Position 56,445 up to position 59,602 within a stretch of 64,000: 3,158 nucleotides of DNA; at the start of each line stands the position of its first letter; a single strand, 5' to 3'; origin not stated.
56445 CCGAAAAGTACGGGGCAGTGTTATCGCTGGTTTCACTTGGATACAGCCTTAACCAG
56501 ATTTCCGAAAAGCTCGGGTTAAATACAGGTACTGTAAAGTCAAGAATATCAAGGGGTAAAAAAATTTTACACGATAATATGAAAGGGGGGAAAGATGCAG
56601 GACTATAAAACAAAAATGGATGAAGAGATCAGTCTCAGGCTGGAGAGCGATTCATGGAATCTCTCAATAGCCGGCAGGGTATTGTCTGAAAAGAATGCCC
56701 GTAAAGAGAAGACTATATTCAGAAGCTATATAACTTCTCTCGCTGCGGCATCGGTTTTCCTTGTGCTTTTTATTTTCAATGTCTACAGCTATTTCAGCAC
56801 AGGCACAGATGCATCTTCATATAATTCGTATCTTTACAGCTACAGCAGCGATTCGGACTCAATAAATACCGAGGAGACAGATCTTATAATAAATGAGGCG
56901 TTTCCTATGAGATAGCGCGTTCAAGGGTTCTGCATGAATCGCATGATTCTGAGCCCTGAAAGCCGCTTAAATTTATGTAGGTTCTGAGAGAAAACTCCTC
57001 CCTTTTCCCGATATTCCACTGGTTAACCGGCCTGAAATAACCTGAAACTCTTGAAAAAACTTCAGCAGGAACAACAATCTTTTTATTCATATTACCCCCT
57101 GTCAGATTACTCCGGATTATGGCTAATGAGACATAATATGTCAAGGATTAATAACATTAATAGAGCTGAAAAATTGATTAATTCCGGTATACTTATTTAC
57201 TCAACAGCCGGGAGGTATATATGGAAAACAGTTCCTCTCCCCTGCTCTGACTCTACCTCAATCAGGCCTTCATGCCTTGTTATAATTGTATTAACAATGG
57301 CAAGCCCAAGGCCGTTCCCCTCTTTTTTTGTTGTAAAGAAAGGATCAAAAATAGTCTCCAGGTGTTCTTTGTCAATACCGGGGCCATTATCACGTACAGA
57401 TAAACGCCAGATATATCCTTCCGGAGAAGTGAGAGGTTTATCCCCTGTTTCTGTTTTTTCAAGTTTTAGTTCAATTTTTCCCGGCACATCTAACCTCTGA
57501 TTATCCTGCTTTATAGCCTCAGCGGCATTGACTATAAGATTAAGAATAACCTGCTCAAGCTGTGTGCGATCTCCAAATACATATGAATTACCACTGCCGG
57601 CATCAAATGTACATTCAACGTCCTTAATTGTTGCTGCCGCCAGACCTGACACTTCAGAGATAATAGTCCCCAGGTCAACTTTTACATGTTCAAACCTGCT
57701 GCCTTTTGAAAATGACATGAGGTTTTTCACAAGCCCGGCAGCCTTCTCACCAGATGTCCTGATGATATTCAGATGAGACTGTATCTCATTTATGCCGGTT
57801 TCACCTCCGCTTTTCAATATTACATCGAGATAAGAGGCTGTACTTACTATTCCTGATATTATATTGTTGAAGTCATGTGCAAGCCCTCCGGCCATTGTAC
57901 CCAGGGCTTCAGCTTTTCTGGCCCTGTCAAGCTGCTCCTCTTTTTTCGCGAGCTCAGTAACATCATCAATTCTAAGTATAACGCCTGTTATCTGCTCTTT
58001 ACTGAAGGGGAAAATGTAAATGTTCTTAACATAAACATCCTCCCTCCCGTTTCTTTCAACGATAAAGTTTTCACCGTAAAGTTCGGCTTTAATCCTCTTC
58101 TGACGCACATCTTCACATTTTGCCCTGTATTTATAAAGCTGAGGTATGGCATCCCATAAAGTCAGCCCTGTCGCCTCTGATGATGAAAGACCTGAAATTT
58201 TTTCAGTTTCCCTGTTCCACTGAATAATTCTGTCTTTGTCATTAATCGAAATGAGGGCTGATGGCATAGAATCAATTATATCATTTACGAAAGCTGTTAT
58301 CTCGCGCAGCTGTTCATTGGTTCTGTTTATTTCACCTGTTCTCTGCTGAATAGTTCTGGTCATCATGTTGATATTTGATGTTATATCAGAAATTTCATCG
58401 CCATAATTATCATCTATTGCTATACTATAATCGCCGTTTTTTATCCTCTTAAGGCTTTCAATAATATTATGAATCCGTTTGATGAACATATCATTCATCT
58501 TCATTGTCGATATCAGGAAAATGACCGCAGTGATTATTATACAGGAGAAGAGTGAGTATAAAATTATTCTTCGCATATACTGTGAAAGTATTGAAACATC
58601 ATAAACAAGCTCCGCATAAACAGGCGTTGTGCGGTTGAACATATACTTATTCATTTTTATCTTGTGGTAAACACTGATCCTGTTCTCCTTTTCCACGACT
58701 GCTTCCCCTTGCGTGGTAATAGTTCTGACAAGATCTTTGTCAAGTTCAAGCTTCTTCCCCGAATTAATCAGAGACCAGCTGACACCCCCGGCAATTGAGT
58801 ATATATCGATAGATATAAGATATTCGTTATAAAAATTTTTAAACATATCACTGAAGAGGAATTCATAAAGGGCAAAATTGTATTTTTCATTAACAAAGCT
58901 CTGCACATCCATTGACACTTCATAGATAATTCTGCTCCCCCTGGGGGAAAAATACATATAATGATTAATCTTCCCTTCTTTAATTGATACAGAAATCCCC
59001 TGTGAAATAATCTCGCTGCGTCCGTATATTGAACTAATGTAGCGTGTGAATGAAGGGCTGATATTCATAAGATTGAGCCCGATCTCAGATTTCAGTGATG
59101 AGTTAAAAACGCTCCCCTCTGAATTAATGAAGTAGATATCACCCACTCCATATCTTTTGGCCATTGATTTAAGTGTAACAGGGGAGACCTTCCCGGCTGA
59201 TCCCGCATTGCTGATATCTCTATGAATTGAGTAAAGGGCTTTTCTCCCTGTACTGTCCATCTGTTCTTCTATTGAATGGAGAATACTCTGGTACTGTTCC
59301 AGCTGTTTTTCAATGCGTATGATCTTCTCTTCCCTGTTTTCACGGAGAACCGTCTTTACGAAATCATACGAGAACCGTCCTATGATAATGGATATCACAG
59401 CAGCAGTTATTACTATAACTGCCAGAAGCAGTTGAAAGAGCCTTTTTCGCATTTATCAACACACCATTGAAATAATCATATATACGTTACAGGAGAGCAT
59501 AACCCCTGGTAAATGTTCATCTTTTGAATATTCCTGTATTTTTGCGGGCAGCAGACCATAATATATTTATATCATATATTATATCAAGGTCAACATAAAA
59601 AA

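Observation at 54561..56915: Envelope-stress-like module: LTXXQ (CpxP/Spy) protein, SHOCT membrane protein, Spy-like protein, ECF sigma, anti-sigma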

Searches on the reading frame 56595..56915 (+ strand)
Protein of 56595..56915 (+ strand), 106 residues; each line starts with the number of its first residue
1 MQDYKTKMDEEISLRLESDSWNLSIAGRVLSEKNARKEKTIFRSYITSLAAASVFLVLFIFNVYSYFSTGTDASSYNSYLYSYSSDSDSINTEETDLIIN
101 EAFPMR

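Call 3: search_protein_families(library=pfam, proteins=[window:56595-56915:+], max_evalue=0.1)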
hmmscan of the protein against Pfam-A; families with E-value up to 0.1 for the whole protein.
window:56595-56915:+ (106 aa): 4 families
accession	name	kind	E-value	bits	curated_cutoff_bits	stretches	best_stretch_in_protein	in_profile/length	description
PF25686.1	Betaherpes_U91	-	0.019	14.9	27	1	31-93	81-145/157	Betaherpesvirus U91 protein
PF19297.4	QcrA_N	-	0.048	13.5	27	1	32-77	47-93/222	QcrA subunit N-terminal region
PF13800.11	Sigma_reg_N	-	0.081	13.6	26.3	0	36-81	7-48/91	Sigma factor regulator N-terminal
PF02028.23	BCCT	-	0.081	11.8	27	1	28-85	368-424/485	BCCT, betaine/carnitine/choline family transporter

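Call 4: search_protein_families(library=ncbifam, proteins=[window:56595-56915:+], max_evalue=0.1)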
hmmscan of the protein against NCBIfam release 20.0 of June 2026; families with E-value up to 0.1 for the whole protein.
window:56595-56915:+ (106 aa): 1 family
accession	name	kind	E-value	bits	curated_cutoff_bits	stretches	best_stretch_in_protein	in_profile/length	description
NF042931.1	SAG1386_EF1546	equivalog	0.067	13.3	80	1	32-92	17-78/158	SAG1386/EF1546 family surface-associated protein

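Call 54: search_protein_families(library=pfam, alignment_id=A4, max_evalue=0.05)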
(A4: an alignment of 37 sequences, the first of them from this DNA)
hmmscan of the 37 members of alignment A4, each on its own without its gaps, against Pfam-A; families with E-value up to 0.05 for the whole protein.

A. member 1, seq(106 aa): 2 families
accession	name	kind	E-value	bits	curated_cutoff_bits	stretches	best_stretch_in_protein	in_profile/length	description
PF25686.1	Betaherpes_U91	-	0.019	14.9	27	1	31-93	81-145/157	Betaherpesvirus U91 protein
PF19297.4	QcrA_N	-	0.048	13.5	27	0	32-77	47-93/222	QcrA subunit N-terminal region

B. families by the number of members that match (of 37 scanned): 15 families
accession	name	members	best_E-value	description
PF11239.13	DUF3040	2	4.6e-05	Protein of unknown function (DUF3040)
PF19297.4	QcrA_N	2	0.0093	QcrA subunit N-terminal region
PF14188.11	DUF4311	1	0.0075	Domain of unknown function (DUF4311)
PF25686.1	Betaherpes_U91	1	0.019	Betaherpesvirus U91 protein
PF20856.2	SdbC_C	1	0.021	SdbC, C-terminal domain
PF18160.6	SLATT_5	1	0.028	SMODS and SLOG-associating 2TM effector domain family 5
PF20155.4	TMP_3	1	0.031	Tape measure protein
PF13800.11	Sigma_reg_N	1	0.035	Sigma factor regulator N-terminal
PF01969.22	Ni_insertion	1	0.036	Nickel insertion protein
PF10031.14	DUF2273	1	0.041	Small integral membrane protein (DUF2273)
PF06738.18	ThrE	1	0.042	Putative threonine/serine exporter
PF15701.10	DUF4668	1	0.042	Domain of unknown function (DUF4668)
PF17524.7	CnrY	1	0.048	Anti-sigma factor CnrY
PF21982.2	RecX_HTH1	1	0.049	RecX, first three-helix domain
PF09716.15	ETRAMP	1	0.05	Malarial early transcribed membrane protein (ETRAMP)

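Call 55: search_solved_structures(query=A4, max_evalue=10, show_alignments=2)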
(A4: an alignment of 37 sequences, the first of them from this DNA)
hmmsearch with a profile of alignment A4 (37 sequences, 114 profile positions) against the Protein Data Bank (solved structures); distinct sequences matched with E-value up to 10: 2.
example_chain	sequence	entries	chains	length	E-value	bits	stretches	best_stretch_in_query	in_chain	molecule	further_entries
7pg8_C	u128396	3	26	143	4.5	10.9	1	20-64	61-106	Ion transport protein,Voltage-gated sodium channel | Ion transport protein,Voltage-gated sodium channel subunit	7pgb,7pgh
3am6_A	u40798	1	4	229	7.5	10.2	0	42-85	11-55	rhodopsin-2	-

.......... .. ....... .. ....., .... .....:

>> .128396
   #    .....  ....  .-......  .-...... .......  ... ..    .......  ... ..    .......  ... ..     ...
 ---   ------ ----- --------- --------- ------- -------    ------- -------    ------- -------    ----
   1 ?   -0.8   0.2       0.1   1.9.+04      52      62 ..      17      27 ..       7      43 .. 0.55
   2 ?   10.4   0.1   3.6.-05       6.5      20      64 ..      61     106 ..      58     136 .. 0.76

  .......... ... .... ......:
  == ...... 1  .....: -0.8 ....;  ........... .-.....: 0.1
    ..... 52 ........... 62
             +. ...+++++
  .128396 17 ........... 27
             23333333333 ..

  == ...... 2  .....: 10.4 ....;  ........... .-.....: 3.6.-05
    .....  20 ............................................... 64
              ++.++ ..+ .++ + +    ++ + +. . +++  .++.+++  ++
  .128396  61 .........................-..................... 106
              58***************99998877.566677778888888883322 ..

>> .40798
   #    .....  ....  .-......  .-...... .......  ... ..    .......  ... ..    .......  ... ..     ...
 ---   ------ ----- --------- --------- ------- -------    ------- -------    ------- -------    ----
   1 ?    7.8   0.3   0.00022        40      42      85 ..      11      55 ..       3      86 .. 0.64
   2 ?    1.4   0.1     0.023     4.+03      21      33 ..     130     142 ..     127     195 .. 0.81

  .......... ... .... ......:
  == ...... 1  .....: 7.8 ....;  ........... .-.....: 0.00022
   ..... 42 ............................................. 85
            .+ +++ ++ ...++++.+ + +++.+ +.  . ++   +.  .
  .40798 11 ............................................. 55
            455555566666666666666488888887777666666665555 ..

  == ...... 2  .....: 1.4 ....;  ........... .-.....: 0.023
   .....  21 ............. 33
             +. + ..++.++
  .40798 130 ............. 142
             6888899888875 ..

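Call 68: search_protein_families(library=ncbifam, proteins=[window:56595-56915:+], max_evalue=1)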
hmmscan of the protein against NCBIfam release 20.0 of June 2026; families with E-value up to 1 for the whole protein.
window:56595-56915:+ (106 aa): 1 family
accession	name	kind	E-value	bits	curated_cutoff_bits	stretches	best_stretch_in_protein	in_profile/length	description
NF042931.1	SAG1386_EF1546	equivalog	0.067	13.3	80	1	32-92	17-78/158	SAG1386/EF1546 family surface-associated protein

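Call 71: find_homologous_proteins(query=window:56595-56912:+, max_evalue=0.01)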
Query window:56595-56912:+ (106 aa): 19 proteins with E <= 0.01 among 22 candidates.
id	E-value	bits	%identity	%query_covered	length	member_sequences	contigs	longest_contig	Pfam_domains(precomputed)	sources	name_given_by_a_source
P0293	1.7e-59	216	100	100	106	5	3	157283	-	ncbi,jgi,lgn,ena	-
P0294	3.9e-55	202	92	100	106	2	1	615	-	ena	-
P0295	2.0e-54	200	94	100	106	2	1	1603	-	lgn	-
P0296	3.0e-54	199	95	100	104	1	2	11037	-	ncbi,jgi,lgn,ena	jgi:hypothetical protein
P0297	2.2e-53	196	92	100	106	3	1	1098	-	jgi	-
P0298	4.3e-53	195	92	100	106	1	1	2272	-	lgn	-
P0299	2.3e-52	193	91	100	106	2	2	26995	-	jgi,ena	-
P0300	4.8e-52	192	89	100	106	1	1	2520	-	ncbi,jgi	jgi:hypothetical protein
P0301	2.5e-50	187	88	100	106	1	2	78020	-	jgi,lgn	-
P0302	3.7e-50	186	91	100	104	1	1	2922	-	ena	-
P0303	3.8e-50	186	86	100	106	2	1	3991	-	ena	-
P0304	1.1e-47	178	83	100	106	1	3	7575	-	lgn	-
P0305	1.6e-47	178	85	100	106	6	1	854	-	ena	-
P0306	3.3e-47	177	85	100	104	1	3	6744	-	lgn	-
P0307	9.1e-41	156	72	100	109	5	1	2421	-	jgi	-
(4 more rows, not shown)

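Call 82: predict_structure(alignment_id=A5)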
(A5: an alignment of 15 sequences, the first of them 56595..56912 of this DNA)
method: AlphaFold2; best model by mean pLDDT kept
length: 106 residues; sequences in the alignment: 15
mean_pLDDT: 72.3   pTM: 0.28
mean pLDDT of the five models: 72.3, 69.1, 68.2, 67.2, 66.8
residues with pLDDT >= 90: 21; 70-90: 44; 50-70: 23; < 50: 18
segments of 3 or more residues with pLDDT < 50: 75-91
pLDDT, mean of each block of 10 residues (from residue 1): 86 84 80 73 82 94 82 50 44 56 59
secondary structure, 60 per line:
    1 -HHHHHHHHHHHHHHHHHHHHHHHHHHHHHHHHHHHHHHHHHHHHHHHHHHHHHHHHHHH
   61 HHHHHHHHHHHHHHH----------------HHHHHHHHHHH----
elements in order: H2-75 H92-102

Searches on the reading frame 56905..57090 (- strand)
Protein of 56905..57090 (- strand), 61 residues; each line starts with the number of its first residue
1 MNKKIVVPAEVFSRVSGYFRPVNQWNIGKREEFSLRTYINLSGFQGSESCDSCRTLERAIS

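Call 59: search_protein_families(library=pfam, proteins=[window:56905-57090:-], max_evalue=0.001)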
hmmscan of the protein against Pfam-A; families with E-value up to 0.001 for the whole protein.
window:56905-57090:- (61 aa): 1 family
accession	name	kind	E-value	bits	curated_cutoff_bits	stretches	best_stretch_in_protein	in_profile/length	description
PF13597.11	NRDD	-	5e-06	25.9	26.2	1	9-37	533-560/562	Anaerobic ribonucleoside-triphosphate reductase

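Call 68: search_protein_families(library=ncbifam, proteins=[window:56905-57090:-], max_evalue=1)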
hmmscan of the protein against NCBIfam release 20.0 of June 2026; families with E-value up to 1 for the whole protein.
window:56905-57090:- (61 aa): 4 families
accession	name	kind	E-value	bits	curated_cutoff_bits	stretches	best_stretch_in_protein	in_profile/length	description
NF006358.0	PRK08579.1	equivalog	2.6e-06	25.9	585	1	9-38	592-621/624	anaerobic ribonucleoside triphosphate reductase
TIGR02487.1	NrdD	equivalog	4.8e-05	22.1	326.35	1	10-36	552-578/581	anaerobic ribonucleoside-triphosphate reductase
NF006126.0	PRK08270.1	equivalog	0.0005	18.4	548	1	9-40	651-682/684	ribonucleoside triphosphate reductase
NF006127.0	PRK08271.1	equivalog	0.052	12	545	1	11-40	598-628/631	anaerobic ribonucleoside-triphosphate reductase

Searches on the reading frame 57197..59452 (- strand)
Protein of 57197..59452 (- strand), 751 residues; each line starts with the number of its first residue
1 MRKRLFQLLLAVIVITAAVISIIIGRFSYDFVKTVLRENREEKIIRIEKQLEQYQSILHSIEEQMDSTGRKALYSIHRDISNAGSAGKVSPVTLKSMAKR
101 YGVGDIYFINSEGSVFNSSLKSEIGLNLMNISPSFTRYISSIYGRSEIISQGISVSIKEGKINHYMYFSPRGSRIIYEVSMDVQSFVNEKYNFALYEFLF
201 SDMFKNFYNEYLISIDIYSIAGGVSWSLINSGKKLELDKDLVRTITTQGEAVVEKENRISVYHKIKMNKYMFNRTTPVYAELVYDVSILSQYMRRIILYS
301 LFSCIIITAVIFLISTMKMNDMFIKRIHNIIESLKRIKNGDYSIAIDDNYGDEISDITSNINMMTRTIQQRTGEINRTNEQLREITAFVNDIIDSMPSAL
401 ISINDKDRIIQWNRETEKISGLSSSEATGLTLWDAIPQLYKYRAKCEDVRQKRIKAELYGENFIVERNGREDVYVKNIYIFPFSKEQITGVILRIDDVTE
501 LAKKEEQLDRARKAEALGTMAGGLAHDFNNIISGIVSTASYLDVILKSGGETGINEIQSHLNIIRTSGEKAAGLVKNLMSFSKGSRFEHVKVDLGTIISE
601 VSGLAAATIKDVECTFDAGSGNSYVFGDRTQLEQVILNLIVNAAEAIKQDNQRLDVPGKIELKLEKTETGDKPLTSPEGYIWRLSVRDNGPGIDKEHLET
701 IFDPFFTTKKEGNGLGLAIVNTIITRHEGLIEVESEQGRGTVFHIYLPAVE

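Call 3: search_protein_families(library=pfam, proteins=[window:57197-59452:-], max_evalue=0.1)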
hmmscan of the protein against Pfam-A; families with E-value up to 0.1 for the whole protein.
window:57197-59452:- (751 aa): 11 families
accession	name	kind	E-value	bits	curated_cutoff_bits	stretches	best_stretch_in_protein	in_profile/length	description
PF02518.31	HATPase_c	-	2.2e-25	89.7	26.4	1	627-749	1-109/111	Histidine kinase-, DNA gyrase B-, and HSP90-like ATPase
PF00989.32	PAS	-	7.7e-07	29.5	22.6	1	390-448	4-58/113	PAS fold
PF00672.30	HAMP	-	1.1e-05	26.1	25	1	324-369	7-52/53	HAMP domain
PF13426.13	PAS_9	-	2.6e-05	24.9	27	1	400-500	4-103/103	PAS domain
PF08448.16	PAS_4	-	4e-05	24.2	23.1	1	394-502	2-109/110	PAS fold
PF00512.31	HisKA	-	0.00017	22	26.9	1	517-583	2-62/66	His Kinase A (phospho-acceptor) domain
PF13188.13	PAS_8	-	0.00024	21.4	21.8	1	390-446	4-57/65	PAS domain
PF09074.15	Mer2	-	0.024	14.9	27.7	0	347-406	125-181/193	Mer2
PF03836.20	RasGAP_C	-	0.025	15.1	26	0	330-386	8-63/137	RasGAP C-terminus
PF18947.5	HAMP_2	-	0.045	14.1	24.3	1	321-369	18-66/67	HAMP domain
PF06103.16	DUF948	-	0.1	13.3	37.2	0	308-393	12-81/89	Bacterial protein of unknown function (DUF948)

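Call 4: search_protein_families(library=ncbifam, proteins=[window:57197-59452:-], max_evalue=0.1)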
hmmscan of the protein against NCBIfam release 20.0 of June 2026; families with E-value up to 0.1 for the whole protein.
window:57197-59452:- (751 aa): 84 families (the best 25 are shown)
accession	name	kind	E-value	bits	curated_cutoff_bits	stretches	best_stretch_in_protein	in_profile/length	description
NF008468.0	PRK11360.1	equivalog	1.7e-63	215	646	1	301-749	198-608/616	two-component system sensor histidine kinase AtoS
NF010411.0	PRK13837.1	equivalog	1e-60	205.7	647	1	490-749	423-675/828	two-component system VirA-like sensor kinase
NF046026.1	HisKinCckACaul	equivalog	8.8e-49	166.2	1000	1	490-749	275-532/678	cell cycle histidine kinase CckA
NF046020.1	HisKinCckABruc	equivalog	3.1e-45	154.4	1000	1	365-749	324-707/868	cell cycle histidine kinase CckA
NF010076.0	PRK13557.1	subfamily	9e-42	143.2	631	1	497-750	143-395/540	histidine kinase famiy protein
NF046044.1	PnpS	equivalog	3.5e-38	131.6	400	1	327-748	2-390/390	two-component system histidine kinase PnpS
NF007688.0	PRK10364.1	equivalog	1.6e-37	129.3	479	1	505-749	228-451/460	two-component system sensor histidine kinase ZraS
NF052574.1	HisKinEspCMyxo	equivalog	3.8e-34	118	1200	1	484-750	384-638/785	serine histidine kinase EspC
NF047466.1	hybrid_RR_LvrB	exception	1.1e-33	116.9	500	1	503-749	138-376/377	hybrid histidine kinase/response regulator LvrB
NF047874.1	MASE3_PAS_HK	subfamily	2e-33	116.1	560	1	292-749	175-625/655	MASE3 domain-containing sensor histidine kinase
NF047497.1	HK_LIC_12097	equivalog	5.4e-31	107.6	500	1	380-749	4-366/367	LIC_12097 family sensor histidine kinase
NF052573.1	HisKinEspAMyxo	equivalog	1.6e-30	105.8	1400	1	351-750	223-612/755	serine histidine kinase EspA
NF033092.0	HK_WalK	equivalog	1.8e-29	102.8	725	1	271-748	148-593/594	cell wall metabolism sensor histidine kinase WalK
NF041777.1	sens_FixL_Rhizob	equivalog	9.5e-29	100.4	850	1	377-749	113-481/485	sensor protein FixL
TIGR02966.1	phoR_proteo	equivalog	1.7e-28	99.6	334.2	1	389-746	8-332/333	phosphate regulon sensor histidine kinase PhoR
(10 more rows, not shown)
